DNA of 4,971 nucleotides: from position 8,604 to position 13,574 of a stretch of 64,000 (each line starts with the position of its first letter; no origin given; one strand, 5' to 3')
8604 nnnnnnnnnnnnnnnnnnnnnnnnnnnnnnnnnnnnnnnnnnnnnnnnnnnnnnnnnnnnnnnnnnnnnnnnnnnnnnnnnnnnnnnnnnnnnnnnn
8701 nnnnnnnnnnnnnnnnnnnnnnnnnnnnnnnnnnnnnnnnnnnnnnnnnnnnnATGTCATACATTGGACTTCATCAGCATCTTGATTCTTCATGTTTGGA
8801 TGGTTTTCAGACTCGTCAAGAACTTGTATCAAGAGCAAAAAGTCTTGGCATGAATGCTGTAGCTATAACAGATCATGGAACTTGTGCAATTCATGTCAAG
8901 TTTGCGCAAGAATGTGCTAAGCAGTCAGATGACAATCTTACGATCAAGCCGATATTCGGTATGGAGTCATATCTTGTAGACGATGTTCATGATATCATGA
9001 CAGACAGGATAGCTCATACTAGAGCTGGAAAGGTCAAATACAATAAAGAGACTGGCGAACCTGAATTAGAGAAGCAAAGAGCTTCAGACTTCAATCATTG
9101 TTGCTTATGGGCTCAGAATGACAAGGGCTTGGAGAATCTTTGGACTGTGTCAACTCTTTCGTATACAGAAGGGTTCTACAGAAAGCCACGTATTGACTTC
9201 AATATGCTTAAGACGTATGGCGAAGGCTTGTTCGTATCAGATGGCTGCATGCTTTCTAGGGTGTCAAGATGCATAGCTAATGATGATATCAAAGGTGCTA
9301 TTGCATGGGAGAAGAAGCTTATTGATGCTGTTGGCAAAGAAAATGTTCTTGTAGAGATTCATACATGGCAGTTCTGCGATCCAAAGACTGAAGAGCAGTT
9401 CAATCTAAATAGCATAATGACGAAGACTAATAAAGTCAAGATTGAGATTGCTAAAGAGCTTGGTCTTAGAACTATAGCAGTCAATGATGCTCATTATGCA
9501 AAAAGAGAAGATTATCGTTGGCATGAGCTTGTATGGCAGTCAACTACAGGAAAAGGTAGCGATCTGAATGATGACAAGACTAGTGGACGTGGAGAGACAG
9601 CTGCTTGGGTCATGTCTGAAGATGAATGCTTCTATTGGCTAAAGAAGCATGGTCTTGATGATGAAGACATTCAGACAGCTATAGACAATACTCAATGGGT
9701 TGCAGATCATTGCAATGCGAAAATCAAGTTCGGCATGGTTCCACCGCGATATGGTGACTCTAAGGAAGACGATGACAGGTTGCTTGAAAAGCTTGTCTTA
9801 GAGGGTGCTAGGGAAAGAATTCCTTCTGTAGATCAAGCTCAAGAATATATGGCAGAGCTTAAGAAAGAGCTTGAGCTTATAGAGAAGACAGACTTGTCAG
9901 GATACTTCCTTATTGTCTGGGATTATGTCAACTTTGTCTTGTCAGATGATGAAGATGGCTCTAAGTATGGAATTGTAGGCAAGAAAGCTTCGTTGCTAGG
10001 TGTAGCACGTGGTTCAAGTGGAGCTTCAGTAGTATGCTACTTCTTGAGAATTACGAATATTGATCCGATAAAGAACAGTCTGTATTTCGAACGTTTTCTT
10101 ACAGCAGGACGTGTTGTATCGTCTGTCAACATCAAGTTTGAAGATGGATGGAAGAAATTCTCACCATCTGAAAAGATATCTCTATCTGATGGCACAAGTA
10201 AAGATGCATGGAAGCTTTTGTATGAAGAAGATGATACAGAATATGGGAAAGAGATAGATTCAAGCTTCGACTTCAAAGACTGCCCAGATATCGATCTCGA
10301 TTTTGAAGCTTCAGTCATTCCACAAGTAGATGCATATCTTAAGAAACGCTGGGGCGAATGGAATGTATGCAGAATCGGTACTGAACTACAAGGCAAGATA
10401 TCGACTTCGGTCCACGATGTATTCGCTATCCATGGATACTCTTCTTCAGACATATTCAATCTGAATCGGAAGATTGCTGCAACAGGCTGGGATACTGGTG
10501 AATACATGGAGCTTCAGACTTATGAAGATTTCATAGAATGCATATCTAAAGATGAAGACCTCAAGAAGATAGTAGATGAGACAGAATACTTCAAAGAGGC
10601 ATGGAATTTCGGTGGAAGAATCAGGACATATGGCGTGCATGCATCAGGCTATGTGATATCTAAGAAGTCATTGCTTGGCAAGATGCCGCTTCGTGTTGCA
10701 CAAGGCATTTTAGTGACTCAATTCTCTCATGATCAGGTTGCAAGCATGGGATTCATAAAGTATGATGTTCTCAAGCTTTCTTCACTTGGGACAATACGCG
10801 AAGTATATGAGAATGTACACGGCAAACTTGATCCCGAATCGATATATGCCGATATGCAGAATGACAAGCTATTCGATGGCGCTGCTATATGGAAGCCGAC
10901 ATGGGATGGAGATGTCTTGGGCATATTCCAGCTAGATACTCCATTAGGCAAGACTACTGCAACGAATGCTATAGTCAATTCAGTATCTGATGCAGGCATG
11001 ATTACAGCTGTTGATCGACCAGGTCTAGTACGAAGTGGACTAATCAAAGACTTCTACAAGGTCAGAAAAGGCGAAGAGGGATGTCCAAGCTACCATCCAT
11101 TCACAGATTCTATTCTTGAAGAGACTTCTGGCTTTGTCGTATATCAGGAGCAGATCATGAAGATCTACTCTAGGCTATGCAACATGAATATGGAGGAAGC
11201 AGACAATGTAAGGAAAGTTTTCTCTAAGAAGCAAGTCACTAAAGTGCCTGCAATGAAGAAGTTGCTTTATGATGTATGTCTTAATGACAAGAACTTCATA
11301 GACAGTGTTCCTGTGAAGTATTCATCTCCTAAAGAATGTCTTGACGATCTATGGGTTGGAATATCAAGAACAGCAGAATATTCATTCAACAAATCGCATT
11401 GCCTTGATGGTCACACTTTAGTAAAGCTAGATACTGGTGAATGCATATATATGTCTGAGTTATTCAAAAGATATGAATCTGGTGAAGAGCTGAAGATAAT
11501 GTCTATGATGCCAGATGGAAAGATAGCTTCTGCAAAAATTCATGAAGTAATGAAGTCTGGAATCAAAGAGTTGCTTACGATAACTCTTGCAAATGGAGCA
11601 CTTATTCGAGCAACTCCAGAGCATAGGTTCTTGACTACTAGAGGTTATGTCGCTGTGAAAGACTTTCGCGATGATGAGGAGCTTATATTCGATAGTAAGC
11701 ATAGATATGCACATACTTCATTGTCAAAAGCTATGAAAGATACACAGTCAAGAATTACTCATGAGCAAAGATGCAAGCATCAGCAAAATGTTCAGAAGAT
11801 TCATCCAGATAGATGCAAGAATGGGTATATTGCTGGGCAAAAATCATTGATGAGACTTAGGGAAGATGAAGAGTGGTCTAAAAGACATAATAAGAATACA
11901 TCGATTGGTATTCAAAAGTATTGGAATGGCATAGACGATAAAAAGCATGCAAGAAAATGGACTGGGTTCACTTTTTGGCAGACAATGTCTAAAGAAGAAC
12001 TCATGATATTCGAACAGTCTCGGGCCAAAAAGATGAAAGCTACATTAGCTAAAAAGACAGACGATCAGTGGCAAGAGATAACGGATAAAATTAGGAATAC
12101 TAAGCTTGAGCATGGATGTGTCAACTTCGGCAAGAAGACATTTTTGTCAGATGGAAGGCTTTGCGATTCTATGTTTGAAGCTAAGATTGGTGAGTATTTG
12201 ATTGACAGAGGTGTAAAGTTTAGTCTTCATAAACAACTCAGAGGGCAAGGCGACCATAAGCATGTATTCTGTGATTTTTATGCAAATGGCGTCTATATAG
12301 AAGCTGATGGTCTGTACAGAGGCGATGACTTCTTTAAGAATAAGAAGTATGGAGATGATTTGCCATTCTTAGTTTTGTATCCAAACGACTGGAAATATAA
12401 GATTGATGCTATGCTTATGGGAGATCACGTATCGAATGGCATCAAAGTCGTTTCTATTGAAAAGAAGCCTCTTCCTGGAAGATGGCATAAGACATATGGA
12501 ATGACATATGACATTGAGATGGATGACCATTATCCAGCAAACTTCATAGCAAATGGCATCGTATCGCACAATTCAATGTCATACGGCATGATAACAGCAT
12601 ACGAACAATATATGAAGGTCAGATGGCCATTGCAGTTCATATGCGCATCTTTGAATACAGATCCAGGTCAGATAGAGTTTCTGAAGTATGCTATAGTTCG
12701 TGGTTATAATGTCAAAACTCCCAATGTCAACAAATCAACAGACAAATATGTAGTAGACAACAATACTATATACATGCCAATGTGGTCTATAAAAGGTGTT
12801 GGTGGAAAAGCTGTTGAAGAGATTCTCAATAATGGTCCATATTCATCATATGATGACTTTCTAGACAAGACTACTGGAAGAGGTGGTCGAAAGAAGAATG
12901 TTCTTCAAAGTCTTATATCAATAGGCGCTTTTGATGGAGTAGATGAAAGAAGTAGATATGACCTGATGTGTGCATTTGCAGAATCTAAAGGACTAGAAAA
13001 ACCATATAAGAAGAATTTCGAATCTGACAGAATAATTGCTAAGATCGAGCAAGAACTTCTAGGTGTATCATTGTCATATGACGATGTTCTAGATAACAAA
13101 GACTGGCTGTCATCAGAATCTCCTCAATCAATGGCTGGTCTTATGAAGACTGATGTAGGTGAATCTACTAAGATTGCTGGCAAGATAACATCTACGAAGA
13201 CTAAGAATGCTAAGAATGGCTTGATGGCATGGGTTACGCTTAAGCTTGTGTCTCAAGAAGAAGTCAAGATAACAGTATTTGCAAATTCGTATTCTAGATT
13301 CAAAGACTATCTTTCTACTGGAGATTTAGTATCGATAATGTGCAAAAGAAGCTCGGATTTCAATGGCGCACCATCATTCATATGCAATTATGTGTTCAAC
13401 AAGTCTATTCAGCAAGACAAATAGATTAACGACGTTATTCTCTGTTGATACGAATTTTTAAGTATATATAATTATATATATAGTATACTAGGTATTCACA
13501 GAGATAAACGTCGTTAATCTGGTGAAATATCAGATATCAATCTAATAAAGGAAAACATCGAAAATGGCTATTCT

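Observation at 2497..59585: Family of roughly 100-bp near-perfect palindromes at cassette ends (8 full and 2 reduced copies)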

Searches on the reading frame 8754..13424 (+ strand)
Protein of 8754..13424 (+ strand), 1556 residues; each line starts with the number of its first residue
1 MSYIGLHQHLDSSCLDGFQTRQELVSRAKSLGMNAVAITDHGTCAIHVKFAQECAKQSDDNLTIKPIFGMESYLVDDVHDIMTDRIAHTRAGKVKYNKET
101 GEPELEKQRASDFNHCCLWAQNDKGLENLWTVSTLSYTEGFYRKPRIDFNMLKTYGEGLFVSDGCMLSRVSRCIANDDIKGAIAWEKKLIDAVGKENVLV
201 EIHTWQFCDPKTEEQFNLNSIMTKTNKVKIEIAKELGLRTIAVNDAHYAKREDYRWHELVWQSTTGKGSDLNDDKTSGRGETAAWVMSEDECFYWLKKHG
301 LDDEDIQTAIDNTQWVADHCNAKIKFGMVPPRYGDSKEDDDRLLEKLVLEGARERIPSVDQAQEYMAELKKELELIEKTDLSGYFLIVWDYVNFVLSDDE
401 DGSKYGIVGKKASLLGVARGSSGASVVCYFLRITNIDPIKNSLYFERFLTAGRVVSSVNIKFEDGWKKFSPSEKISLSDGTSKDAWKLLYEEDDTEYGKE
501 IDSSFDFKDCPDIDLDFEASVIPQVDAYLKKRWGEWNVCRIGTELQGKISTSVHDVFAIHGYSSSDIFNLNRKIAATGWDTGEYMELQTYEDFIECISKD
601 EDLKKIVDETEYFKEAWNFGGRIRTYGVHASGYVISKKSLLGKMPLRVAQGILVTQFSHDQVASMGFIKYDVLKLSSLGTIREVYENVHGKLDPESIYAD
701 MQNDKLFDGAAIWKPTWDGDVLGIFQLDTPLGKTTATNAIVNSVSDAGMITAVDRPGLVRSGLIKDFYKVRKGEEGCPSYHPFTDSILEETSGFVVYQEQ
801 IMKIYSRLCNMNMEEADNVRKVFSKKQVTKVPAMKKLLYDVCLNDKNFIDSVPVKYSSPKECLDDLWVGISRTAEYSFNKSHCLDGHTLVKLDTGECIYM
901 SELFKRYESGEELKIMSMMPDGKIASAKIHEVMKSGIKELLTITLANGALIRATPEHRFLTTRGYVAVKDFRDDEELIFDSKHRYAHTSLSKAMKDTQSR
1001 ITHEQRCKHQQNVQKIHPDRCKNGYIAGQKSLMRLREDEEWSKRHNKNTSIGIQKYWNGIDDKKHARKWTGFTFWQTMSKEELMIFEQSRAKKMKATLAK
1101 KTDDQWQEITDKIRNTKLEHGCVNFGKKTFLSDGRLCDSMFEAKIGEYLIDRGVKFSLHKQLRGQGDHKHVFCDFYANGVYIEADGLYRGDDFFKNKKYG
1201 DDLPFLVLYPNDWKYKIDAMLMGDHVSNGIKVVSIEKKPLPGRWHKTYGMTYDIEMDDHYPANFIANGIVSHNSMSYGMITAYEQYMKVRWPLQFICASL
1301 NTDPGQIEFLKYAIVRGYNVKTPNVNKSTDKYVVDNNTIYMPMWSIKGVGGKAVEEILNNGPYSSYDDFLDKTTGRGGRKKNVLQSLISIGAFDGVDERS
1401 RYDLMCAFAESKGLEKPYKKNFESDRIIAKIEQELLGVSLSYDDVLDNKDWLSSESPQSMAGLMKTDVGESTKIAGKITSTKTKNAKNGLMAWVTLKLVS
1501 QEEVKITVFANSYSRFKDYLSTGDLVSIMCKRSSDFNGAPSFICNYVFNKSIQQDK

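Call 10: search_protein_families(library=phrogs, proteins=[window:8754-13424:+])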
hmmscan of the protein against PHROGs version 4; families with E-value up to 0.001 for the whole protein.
window:8754-13424:+ (1556 aa): 8 families
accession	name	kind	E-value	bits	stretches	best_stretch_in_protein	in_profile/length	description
phrog_405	-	DNA, RNA and nucleotide metabolism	1.8e-222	742.5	2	1-884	42-797/1190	DNA polymerase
phrog_7513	-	unknown function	1.8e-63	216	2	1-326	9-305/461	-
phrog_11165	-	DNA, RNA and nucleotide metabolism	1.4e-61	209.5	3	508-883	116-481/782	DNA polymerase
phrog_12219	-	DNA, RNA and nucleotide metabolism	5.3e-49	168.2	2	511-884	2-386/823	DNA polymerase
phrog_21652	-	DNA, RNA and nucleotide metabolism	1.8e-41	143.2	1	508-842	69-428/476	DNA polymerase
phrog_13169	-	DNA, RNA and nucleotide metabolism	4e-26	92.9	1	14-471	14-421/463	DNA polymerase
phrog_20695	-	DNA, RNA and nucleotide metabolism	8.5e-15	55.5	1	1314-1410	47-144/440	DNA binding protein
phrog_4335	-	unknown function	3.7e-07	30.7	1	1272-1357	36-125/421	-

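Call 20: search_dna_similar(query=window:8754-13424:+, collection=phages, mode=protein, max_rows=15)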
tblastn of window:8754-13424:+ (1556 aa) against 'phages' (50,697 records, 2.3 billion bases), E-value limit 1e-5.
Records with a match: 1408; places in all: 1412; records where one place covers at least 80% of the query: 0.
Best place of each record, by identity: <60% 1408.
By first word of the organism name: Pseudomonas 302; Mycobacterium 281; Streptomyces 211; Gordonia 132; Bacillus 98; Bacteriophage 46; Staphylococcus 40; Microbacterium 36; Escherichia 31; Rhodococcus 22; and 56 more.
By host as written in the record: Mycobacterium smegmatis mc2 155 203; Pseudomonas aeruginosa 118; - 101; Pseudomonas aeruginosa PAO1 86; Streptomyces griseus ATCC 10137 81; Gordonia terrae 3612 65; Streptomyces lividans JI 1326 44; Mycobacterium smegmatis mc#155 37; and 229 more.
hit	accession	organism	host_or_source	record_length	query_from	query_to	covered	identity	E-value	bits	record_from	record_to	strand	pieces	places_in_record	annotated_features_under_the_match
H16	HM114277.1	Rhodococcus phage E3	Rhodococcus equi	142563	2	1531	74%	30.9%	3e-129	538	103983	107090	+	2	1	gp154: DnaE-like DNA polymerase III alpha subunit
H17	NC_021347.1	Rhodococcus phage E3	Rhodococcus equi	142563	2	1531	74%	30.9%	3e-129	538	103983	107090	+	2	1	gp154: DNA polymerase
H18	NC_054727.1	Mycobacterium phage Phrappuccino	Mycobacterium smegmatis mc#155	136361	4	1538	77%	28.2%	2e-106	459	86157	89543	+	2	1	119: DNA polymerase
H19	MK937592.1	Mycobacterium phage Phrappuccino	Mycobacterium smegmatis mc#155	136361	4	1538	77%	28.2%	2e-106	459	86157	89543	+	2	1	119: DNA polymerase III alpha subunit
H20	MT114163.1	Mycobacterium phage Settecandela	Mycobacterium smegmatis mc#155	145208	4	1538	77%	28.2%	2e-106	459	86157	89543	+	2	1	119: DNA polymerase III alpha subunit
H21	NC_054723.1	Gordonia phage Pupper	Gordonia terrae 3612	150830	3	1527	74%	29.1%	2e-99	435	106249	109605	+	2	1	153: DNA polymerase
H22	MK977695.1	Gordonia phage Pupper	Gordonia terrae 3612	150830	3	1527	74%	29.1%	2e-99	435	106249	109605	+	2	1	153: DnaE-like DNA polymerase III subunit alpha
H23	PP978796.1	Gordonia phage CherryTomatoes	Gordonia terrae CAG3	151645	3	1527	74%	29.1%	2e-99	435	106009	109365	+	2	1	154: DnaE-like DNA polymerase III alpha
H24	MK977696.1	Gordonia phage SCentae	Gordonia terrae 3612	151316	3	1527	74%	29.0%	5e-99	434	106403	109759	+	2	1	152: DnaE-like DNA polymerase III subunit alpha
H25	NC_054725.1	Gordonia phage Skog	Gordonia terrae 3612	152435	3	1527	74%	28.6%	2e-98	426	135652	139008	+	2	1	213: DNA polymerase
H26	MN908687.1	Gordonia phage Skog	Gordonia terrae 3612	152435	3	1527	74%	28.6%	2e-98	426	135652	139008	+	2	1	213: DnaE-like DNA polymerase III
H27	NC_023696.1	Mycobacterium phage Dandelion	Mycobacterium smegmatis mc2 155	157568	5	1531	73%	28.5%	3e-95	450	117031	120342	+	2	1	217: DNA polymerase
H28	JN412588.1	Mycobacterium phage Dandelion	Mycobacterium smegmatis mc2 155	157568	5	1531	73%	28.5%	3e-95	450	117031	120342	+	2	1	217: DnaE-like DNA polymerase III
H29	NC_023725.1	Mycobacterium phage Nappy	Mycobacterium smegmatis mc2 155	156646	5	1531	73%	28.5%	3e-95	450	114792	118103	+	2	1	210: DNA polymerase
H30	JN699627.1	Mycobacterium phage Nappy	Mycobacterium smegmatis mc2 155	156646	5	1531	73%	28.5%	3e-95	450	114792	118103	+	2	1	210: DnaE-like DNA polymerase III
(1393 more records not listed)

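Call 23: search_protein_families(library=pfam, proteins=[window:8754-13424:+])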
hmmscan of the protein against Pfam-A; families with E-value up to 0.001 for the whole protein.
window:8754-13424:+ (1556 aa): 5 families
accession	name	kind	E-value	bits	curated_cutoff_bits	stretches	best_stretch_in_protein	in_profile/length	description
PF07733.18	DNA_pol3_alpha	-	1e-44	153.6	23.9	2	343-454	2-99/260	Bacterial DNA polymerase III alpha NTPase domain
PF02811.25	PHP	-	7.9e-32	111.3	26.4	1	6-204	2-163/164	PHP domain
PF17657.6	DNA_pol3_finger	-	1.5e-24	86.7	22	1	710-840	30-160/166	Bacterial DNA polymerase III alpha subunit finger domain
PF14579.12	HHH_6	-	2.5e-15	56.9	25.6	1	1317-1398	1-85/90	Helix-hairpin-helix motif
PF14890.11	Intein_splicing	-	1.1e-11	45.2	35.8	1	894-1273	6-155/155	Intein splicing domain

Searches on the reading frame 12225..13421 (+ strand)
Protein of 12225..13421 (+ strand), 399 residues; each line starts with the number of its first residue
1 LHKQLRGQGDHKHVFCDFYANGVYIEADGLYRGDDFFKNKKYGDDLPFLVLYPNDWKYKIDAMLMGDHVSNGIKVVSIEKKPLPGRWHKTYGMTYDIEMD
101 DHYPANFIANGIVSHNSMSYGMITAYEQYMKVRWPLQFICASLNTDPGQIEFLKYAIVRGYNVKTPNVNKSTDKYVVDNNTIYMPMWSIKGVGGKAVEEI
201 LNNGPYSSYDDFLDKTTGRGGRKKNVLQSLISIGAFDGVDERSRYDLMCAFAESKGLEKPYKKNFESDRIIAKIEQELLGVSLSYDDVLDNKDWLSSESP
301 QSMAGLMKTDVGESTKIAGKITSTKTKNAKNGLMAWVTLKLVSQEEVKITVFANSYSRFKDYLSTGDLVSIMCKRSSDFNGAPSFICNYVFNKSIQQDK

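Call 76: find_related_loci(query=window:12225-13421:+, collection=viral_contigs, flank=2500)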
Query window:12225-13421:+ (399 aa) in viral_contigs; peptide patterns used: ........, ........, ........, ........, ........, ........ (x = any residue, [..] = any of these).
12 stretches matched a pattern; 5 encode a relative of the query (tblastn E <= 1e-3); 5 distinct loci.
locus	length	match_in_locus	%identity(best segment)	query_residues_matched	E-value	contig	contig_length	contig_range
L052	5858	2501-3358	94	114-399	0e+0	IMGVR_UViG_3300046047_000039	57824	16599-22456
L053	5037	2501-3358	94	114-399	0e+0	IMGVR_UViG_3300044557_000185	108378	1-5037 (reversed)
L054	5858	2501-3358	94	114-399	0e+0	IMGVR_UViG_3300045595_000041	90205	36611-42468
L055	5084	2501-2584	69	93-121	7e-7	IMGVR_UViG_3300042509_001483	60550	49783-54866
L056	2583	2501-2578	74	93-119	2e-6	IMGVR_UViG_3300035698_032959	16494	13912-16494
